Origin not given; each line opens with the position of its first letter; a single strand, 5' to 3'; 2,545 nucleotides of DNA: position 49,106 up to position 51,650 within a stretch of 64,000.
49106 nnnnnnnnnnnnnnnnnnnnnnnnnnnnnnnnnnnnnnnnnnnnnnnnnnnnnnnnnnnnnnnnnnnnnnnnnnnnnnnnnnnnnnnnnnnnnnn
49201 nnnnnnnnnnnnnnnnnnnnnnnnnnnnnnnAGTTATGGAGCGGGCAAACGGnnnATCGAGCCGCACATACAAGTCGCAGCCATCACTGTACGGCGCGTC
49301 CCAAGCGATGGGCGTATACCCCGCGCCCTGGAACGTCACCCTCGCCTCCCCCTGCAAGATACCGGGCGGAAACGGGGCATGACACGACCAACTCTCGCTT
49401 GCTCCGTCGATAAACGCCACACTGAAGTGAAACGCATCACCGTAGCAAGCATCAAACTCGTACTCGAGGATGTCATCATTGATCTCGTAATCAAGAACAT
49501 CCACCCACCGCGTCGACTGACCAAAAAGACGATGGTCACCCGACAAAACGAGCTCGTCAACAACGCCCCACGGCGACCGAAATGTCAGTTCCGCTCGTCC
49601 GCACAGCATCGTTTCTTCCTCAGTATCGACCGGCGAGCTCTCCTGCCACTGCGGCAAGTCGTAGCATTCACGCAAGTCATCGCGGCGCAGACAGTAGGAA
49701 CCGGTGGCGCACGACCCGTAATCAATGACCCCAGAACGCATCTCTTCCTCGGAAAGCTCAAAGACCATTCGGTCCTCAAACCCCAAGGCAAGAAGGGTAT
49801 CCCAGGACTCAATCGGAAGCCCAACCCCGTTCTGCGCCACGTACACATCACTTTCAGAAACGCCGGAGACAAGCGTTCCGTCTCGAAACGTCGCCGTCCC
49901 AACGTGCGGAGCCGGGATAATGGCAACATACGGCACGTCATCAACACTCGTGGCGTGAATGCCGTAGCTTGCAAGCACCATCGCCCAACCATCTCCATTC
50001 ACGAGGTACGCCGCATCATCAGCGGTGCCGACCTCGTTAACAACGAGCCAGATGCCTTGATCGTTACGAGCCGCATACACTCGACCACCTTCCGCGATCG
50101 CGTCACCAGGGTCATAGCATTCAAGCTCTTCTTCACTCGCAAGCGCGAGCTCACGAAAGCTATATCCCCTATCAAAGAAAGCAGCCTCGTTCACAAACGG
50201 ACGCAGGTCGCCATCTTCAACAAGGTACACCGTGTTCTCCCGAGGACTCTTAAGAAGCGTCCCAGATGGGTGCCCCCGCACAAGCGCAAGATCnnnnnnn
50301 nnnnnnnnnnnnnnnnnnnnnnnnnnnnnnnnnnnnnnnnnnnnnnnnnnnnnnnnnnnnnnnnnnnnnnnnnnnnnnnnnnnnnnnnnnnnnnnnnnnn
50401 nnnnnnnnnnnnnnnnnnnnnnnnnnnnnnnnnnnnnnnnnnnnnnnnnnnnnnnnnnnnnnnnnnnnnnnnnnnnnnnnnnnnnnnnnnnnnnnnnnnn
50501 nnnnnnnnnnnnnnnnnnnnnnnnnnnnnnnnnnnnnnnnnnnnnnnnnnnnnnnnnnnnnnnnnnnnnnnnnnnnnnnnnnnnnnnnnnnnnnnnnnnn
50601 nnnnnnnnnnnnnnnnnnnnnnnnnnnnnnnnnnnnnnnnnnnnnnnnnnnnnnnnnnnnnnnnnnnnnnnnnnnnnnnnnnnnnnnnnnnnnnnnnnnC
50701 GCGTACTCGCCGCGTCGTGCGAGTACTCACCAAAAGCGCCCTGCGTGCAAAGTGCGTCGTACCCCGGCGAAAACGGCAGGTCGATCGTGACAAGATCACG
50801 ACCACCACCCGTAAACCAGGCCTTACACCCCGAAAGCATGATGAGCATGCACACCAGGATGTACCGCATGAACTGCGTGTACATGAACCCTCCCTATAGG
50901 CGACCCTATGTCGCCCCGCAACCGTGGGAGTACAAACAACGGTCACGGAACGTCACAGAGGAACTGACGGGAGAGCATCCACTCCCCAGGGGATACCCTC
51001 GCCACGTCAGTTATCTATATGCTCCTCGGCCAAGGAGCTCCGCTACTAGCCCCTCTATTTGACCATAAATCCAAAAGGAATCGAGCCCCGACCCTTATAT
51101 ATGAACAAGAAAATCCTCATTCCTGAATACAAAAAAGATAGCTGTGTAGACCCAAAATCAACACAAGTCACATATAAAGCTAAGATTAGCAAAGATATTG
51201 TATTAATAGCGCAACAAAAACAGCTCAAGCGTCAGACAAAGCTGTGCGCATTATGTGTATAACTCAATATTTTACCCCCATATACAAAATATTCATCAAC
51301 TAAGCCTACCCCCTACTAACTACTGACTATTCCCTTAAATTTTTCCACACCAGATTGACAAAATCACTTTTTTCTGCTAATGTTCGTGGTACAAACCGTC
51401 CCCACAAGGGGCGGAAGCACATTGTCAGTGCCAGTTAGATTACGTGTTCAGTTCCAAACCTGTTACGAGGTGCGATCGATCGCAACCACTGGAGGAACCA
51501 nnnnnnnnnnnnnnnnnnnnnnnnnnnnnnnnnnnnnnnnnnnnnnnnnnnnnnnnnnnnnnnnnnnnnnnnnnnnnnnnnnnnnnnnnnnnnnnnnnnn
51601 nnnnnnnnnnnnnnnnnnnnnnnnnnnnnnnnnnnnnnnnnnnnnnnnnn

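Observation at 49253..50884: High-GC M23 peptidase lipoprotein sits where a T4SS cell-wall hydrolase (VirB1 analogue) is expected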

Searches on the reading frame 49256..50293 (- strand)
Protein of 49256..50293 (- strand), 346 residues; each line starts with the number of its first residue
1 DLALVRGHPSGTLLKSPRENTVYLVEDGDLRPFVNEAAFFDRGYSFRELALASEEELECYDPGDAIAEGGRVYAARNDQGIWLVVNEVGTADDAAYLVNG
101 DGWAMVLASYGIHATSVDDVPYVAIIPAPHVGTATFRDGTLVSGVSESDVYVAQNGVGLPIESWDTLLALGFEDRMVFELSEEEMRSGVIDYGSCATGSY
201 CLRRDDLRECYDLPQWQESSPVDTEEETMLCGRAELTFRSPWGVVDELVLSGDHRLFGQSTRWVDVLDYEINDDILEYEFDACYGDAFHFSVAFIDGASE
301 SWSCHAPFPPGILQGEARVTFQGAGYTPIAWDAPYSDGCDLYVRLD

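Call 40: predict_structure(alignment_id=A2)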
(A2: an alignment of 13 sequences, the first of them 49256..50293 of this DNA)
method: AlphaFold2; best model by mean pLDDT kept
length: 346 residues; sequences in the alignment: 13
mean_pLDDT: 82.7   pTM: 0.60
mean pLDDT of the five models: 82.7, 81.4, 74.7, 73.9, 71.5
residues with pLDDT >= 90: 126; 70-90: 170; 50-70: 34; < 50: 16
segments of 3 or more residues with pLDDT < 50: 217-228, 308-310
pLDDT, mean of each block of 10 residues (from residue 1): 76 88 88 87 87 87 78 90 79 83 90 87 86 91 90 90 89 90 84 79 77 47 37 93 93 82 90 95 89 88 63 82 88 65 88
secondary structure, 60 per line:
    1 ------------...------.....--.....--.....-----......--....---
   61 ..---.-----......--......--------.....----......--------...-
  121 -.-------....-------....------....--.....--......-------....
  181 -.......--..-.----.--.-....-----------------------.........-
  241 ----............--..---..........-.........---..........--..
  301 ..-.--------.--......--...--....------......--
elements in order: E13-15 E22-26 E29-33 H36-40 E49-51 H54-57 E72-77 E80-85 E94-98 H103-108 E130-133 E141-144 E151-154 E157-161 H164-169 E177-180 H182-188 H204-207 E231-239 E245-256 E264-273 E275-283 E287-296 E299-302 E316-321 E324-326 E329-332 E339-344

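Call 43: fold_search(model_id=the predicted structure, library=pdb)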
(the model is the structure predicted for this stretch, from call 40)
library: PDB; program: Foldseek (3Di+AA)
matches with E <= 10: 1089; with E <= 0.001: 0
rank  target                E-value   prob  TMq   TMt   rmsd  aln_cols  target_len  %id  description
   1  4kk7                  2.2e-03  0.93  0.15  0.14  27.7       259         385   11  Structure of EccB1 from the type VII (ESX-1) secretion system of Mycobacterium tuberculosis. (released 2013-06-19)
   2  3x3n                  2.5e-03  0.85  0.14  0.13  28.8       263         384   12  Crystal structure of EccB1 of Mycobacterium tuberculosis in spacegroup P21 (released 2015-12-09)
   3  1djh_B                2.9e-03  0.92  0.18  0.13   9.7       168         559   15  PHOSPHOINOSITIDE-SPECIFIC PHOSPHOLIPASE C-DELTA1 FROM RAT COMPLEXED WITH BARIUM (released 1997-07-07)
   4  5ebc                  3.2e-03  0.89  0.20  0.18  19.4       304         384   11  Crystal structure of EccB1 of Mycobacterium tuberculosis in spacegroup P21 (state III) (released 2016-02-17)
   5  5ebd                  3.6e-03  0.80  0.16  0.15  29.6       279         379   11  Crystal structure of EccB1 of Mycobacterium tuberculosis in spacegroup P21 (state IV) (released 2016-02-17)
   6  1djg_A                3.6e-03  0.66  0.16  0.12   9.7       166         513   14  PHOSPHOINOSITIDE-SPECIFIC PHOSPHOLIPASE C-DELTA1 FROM RAT COMPLEXED WITH LANTHANUM (released 1997-07-07)
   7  1djg_B                4.0e-03  0.89  0.17  0.12   9.9       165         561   15  PHOSPHOINOSITIDE-SPECIFIC PHOSPHOLIPASE C-DELTA1 FROM RAT COMPLEXED WITH LANTHANUM (released 1997-07-07)
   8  1qat_A                4.8e-03  0.60  0.13  0.10  10.8       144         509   14  1-PHOSPHATIDYLINOSITOL-4,5-BISPHOSPHATE PHOSPHODIESTERASE DELTA COMPLEX WITH SAMARIUM (III) CHLORIDE (released 1997-02-12)
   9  7nps_B4               5.0e-03  0.69  0.17  0.14  22.4       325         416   10  Structure of the periplasmic assembly from the ESX-5 inner membrane complex, C1 model (released 2021-05-26)
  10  6sgy_A                5.3e-03  0.75  0.15  0.13  27.3       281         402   10  Structure of EccB3 dimer from the ESX-3 core complex (released 2019-10-09)
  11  7nps_B1               5.6e-03  0.54  0.16  0.14  22.2       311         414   11  Structure of the periplasmic assembly from the ESX-5 inner membrane complex, C1 model (released 2021-05-26)
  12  1qat_B                7.0e-03  0.57  0.14  0.11  10.8       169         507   15  1-PHOSPHATIDYLINOSITOL-4,5-BISPHOSPHATE PHOSPHODIESTERASE DELTA COMPLEX WITH SAMARIUM (III) CHLORIDE (released 1997-02-12)
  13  7np7_B1               9.8e-03  0.54  0.16  0.12  21.9       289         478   11  Structure of an intact ESX-5 inner membrane complex, Composite C1 model (released 2021-06-02)
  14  3l9b                  1.0e-02  0.63  0.14  0.27   9.5       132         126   11  Crystal Structure of Rat Otoferlin C2A (released 2011-01-19)
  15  1qas_B                1.1e-02  0.57  0.14  0.11   9.1       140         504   15  1-PHOSPHATIDYLINOSITOL-4,5-BISPHOSPHATE PHOSPHODIESTERASE DELTA 1 (released 1997-02-12)
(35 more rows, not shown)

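Call 66: search_protein_representatives(alignment_id=A2)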
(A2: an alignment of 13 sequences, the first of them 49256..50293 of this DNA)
Query: 13 sequences, 359 profile positions. Proteins with E-value up to 0.001 (for the whole library): 1941; up to 1e-10: 553; up to 1e-30: 109. The best 150 are listed.
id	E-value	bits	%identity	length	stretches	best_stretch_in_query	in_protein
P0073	2.3e-133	461.2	-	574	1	2-359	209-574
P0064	1.0e-127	442.6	-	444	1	2-359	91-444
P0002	7.2e-122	423.4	-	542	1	2-358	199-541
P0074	7.8e-122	423.3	-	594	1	3-359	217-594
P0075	4.4e-120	417.5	-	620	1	2-358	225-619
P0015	4.5e-120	417.5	-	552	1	1-359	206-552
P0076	4.3e-110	384.7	-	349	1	34-359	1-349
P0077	7.4e-110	383.9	-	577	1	2-359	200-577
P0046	1.7e-108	379.4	-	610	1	2-359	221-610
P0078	2.7e-107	375.5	-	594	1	2-359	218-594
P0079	1.7e-106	372.9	-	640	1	2-359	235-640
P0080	6.4e-106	370.9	-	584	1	2-359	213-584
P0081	5.7e-103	361.2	-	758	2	2-237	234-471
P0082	9.6e-101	353.9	-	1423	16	127-193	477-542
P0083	1.2e-96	340.4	-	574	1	1-359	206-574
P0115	2.4e-62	227.6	-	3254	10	10-192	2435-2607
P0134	2.4e-54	201.3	-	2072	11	103-192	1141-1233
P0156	3.2e-39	151.5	-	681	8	5-64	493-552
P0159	3.8e-35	138.1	-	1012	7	11-64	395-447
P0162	9.8e-34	133.5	-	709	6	8-65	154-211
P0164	2.5e-33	132.1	-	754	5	5-66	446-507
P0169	2.9e-31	125.3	-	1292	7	7-66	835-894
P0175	3.2e-29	118.6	-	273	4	4-65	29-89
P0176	2.0e-28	116.0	-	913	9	2-66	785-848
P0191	8.5e-26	107.4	-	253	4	4-61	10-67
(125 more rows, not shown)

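Call 67: search_protein_families(library=pfam, proteins=[P0082, P0134, P0156, P0159, P0162, P0164, P0169, P0176, P0175, P0191], max_evalue=0.001)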
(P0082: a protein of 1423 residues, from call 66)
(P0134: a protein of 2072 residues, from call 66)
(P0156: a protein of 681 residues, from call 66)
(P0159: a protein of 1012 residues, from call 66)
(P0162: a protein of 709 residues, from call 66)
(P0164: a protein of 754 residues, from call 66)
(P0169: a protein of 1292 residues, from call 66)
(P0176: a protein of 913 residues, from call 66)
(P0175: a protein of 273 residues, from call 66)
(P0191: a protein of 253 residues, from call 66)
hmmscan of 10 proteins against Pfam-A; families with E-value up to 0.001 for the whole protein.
P0082 (1423 aa): 5 families
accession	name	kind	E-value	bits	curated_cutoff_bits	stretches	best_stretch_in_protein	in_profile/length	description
PF05108.18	T7SS_ESX1_EccB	-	4.2e-10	39.3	27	0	494-558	184-249/474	Type VII secretion system ESX-1, transport TM domain B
PF09454.15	Vps23_core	-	1.4e-08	35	26.8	0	974-1003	20-49/64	Vps23 core domain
PF12445.13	FliC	-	5.3e-05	24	23.2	0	675-695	100-120/127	Flagellin protein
PF07202.18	Tcp10_C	-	0.00019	21.5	36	0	966-974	7-15/35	T-complex protein 10 C-terminus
PF16967.11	TcfC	-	0.00041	20.3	29.4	0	605-621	11-27/68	E-set like domain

P0134 (2072 aa): 3 families
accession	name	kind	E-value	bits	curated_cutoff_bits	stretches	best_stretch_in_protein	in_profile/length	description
PF17957.7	Big_7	-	6e-13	49.7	24.1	2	1474-1539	1-63/70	Bacterial Ig domain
PF24893.1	DUF7743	-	6.3e-08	32.8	27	0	1385-1409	20-44/120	Domain of unknown function (DUF7743)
PF19077.6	Big_13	-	4.3e-05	24.4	27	0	1703-1780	22-94/102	Bacterial Ig-like domain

P0156 (681 aa): 1 family
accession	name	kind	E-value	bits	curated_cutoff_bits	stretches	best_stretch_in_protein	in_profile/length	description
PF00188.32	CAP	-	9e-23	81.8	21.1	1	59-178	1-117/117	Cysteine-rich secretory protein family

P0159 (1012 aa): 2 families
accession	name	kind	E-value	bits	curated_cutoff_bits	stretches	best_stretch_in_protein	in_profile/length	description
PF08486.15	SpoIID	-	1.8e-15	57.8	23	1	821-914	3-97/97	Stage II sporulation protein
PF01510.30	Amidase_2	-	3.1e-12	47.4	26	1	61-251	4-131/131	N-acetylmuramoyl-L-alanine amidase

P0162 (709 aa): 1 family
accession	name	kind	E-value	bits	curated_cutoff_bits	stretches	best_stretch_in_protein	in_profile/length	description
PF08486.15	SpoIID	-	1.5e-11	45.2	23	1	520-616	3-97/97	Stage II sporulation protein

P0164 (754 aa): 1 family
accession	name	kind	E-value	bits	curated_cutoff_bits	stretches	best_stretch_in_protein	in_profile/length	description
PF23237.1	HYR_4C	-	0.00085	19.9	27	0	349-370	50-71/73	HYR-like domain with 4 cysteines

P0169 (1292 aa): 4 families
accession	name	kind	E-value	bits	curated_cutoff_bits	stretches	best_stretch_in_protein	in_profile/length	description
PF07691.17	PA14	-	1.4e-50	171.4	24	2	255-382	2-135/147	PA14 domain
PF01510.30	Amidase_2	-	8.7e-18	65.3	26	1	73-232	3-130/131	N-acetylmuramoyl-L-alanine amidase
PF08486.15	SpoIID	-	1.2e-14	55.2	23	1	606-701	3-97/97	Stage II sporulation protein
PF10528.15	GLEYA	-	5.5e-06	27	26.2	0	303-363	1-60/91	GLEYA domain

P0176 (913 aa): 2 families
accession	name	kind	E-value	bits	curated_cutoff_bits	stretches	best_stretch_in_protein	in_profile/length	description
PF01832.25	Glucosaminidase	-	2.5e-09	38.3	30.2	1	35-141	4-119/123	Mannosyl-glycoprotein endo-beta-N-acetylglucosaminidase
PF16158.11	N_BRCA1_IG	-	1.3e-05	26.1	28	0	559-640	6-91/108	Ig-like domain from next to BRCA1 gene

P0175 (273 aa): 0 families

P0191 (253 aa): 0 families

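Call 70: list_cluster_members(proteins=[P0082, P0159, P0169, P0176, P0156, P0162, P0115, P0134])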
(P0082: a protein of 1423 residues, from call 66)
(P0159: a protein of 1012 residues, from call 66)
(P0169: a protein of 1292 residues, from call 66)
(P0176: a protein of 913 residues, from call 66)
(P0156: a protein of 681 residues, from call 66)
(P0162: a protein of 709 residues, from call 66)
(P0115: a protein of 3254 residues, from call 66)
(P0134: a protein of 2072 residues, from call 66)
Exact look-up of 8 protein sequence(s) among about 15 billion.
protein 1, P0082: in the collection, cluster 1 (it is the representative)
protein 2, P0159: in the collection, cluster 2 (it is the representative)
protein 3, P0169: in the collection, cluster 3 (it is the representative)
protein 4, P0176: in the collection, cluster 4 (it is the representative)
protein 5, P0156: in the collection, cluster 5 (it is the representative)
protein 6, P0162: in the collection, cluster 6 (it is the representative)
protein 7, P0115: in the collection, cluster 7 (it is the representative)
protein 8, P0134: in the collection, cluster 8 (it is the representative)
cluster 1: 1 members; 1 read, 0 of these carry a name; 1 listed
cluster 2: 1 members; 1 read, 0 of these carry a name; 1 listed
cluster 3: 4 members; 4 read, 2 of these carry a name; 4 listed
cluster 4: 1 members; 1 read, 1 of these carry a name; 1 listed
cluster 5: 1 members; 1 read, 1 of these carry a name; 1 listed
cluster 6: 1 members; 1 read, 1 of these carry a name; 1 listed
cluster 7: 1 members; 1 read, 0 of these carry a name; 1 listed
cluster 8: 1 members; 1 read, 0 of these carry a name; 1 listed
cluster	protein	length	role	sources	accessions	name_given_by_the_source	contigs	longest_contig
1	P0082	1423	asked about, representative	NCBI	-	-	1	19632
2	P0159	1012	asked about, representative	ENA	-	-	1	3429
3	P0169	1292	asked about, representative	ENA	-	-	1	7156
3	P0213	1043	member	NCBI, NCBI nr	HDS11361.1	MAG TPA: hypothetical protein ENN77_00465, partial [Candidatus Wirthbacteria bacterium] | hypothetical protein [Candidatus Wirthbacteria bacterium]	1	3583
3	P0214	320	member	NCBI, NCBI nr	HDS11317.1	MAG TPA: hypothetical protein ENN77_00245, partial [Candidatus Wirthbacteria bacterium] | hypothetical protein [Candidatus Wirthbacteria bacterium]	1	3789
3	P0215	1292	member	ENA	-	-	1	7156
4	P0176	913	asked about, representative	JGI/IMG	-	hypothetical protein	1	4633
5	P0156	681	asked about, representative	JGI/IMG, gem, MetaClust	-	\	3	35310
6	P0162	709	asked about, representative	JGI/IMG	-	peptidoglycan hydrolase-like amidase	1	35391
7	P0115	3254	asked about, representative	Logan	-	-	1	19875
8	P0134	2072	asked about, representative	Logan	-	-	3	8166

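Call 82: fold_search(model_id=the predicted structure, library=viral)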
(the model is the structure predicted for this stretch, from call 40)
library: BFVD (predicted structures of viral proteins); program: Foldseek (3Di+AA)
matches with E <= 10: 1161; with E <= 0.001: 1
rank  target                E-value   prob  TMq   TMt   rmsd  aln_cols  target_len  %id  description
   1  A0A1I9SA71            1.4e-04  1.00  0.17  0.45  12.8       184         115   12  Uncharacterized protein [Rhodococcus phage Weasels2]
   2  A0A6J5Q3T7            1.1e-03  0.98  0.16  0.05   9.3       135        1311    8  Uncharacterized protein [uncultured Caudovirales phage]
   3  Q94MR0                6.5e-03  0.99  0.17  0.33   7.3        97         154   11  p59 [Myxococcus phage Mx8]
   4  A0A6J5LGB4            7.3e-03  0.38  0.12  0.19  10.0       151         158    7  Uncharacterized protein [uncultured Caudovirales phage]
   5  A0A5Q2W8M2            7.7e-03  1.00  0.16  0.11   1.4        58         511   24  (no name in the UniProt tables at hand)
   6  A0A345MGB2            1.1e-02  1.00  0.17  0.55   1.2        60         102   22  Uncharacterized protein [Streptomyces phage LukeCage]
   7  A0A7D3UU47            1.3e-02  0.97  0.20  0.19   9.6       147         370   11  Caspase [Fadolivirus FV1/VV64]
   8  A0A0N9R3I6            1.8e-02  0.91  0.16  0.14  10.2       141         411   11  Uncharacterized protein [Chrysochromulina ericina virus CeV-01B]
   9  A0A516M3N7            1.8e-02  0.87  0.17  0.15   8.4       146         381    7  (no name in the UniProt tables at hand)
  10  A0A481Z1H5            2.7e-02  0.25  0.12  0.08  10.9       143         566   11  phosphoinositide phospholipase C [Pithovirus LCPAC001]
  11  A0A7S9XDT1            4.0e-02  0.82  0.19  0.12  13.5       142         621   10  Uncharacterized protein [Virus NIOZ-UU157]
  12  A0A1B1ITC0            4.3e-02  0.84  0.16  0.26   6.9       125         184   11  (no name in the UniProt tables at hand)
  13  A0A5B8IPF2            4.8e-02  0.66  0.17  0.21  20.1       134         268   11  Uncharacterized protein [Mimiviridae sp. ChoanoV1]
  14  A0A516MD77            5.9e-02  0.12  0.10  0.05  13.4       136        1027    8  (no name in the UniProt tables at hand)
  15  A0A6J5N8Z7            5.9e-02  0.07  0.09  0.05  16.7       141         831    6  Bacteroidetes-Associated Carbohydrate-binding Often N-terminal [uncultured Caudovirales phage]
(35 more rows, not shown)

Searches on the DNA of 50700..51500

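Call 80: search_rna_families(source=window, start=50700, end=51500, threshold=evalue, max_evalue=1)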
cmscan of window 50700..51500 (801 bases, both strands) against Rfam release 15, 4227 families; matches with E-value up to 1: 0.
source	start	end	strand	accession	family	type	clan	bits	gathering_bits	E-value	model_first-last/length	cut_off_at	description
